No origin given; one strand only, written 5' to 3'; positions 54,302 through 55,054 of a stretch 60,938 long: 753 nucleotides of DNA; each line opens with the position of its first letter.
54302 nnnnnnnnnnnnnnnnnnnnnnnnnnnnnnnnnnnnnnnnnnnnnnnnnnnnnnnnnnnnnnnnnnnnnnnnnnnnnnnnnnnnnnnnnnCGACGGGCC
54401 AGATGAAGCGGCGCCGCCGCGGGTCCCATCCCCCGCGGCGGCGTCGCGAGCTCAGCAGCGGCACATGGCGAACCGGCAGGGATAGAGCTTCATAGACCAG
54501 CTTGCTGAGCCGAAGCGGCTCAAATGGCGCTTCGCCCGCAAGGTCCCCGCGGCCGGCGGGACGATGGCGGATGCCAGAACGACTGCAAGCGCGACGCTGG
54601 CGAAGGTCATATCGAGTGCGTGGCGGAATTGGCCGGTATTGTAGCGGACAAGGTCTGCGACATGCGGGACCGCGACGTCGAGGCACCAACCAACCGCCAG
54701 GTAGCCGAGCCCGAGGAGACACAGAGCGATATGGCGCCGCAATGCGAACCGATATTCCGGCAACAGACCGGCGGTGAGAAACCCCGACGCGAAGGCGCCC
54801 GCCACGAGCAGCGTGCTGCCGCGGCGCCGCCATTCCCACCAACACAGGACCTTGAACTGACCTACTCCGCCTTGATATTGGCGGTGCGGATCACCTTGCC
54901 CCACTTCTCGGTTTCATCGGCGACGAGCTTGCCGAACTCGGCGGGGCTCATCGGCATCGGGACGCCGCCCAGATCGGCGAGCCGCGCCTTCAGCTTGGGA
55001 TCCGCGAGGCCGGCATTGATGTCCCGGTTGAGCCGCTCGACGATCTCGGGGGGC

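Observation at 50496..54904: Candidate undescribed envelope-signalling module: oversized sigma protein, non-ZAS membrane partner and a divergent secreted ARPP-1/DUF6569-like protein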

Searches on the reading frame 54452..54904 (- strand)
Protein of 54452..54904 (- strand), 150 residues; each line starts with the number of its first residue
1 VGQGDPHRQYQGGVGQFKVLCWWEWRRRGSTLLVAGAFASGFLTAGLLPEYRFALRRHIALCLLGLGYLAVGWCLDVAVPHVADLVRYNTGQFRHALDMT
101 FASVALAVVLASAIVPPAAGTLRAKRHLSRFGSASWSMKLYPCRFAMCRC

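Call 3: search_protein_families(library=pfam, proteins=[window:54452-54904:-], max_evalue=1)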
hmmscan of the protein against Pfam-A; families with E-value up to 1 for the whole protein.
window:54452-54904:- (150 aa): 0 families

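Call 4: search_protein_families(library=ncbifam, proteins=[window:54452-54904:-], max_evalue=1)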
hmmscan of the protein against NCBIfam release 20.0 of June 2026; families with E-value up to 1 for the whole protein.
window:54452-54904:- (150 aa): 2 families
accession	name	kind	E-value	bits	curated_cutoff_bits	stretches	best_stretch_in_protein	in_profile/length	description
NF045570.1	HemSynCtaAAlphapr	equivalog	0.0088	15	550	1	14-126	108-221/380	heme A synthase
NF046061.1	NagX_SO_3504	equivalog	0.034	13.3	480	1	48-103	86-138/369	transmembrane glucosamine N-acetyltransferase NagX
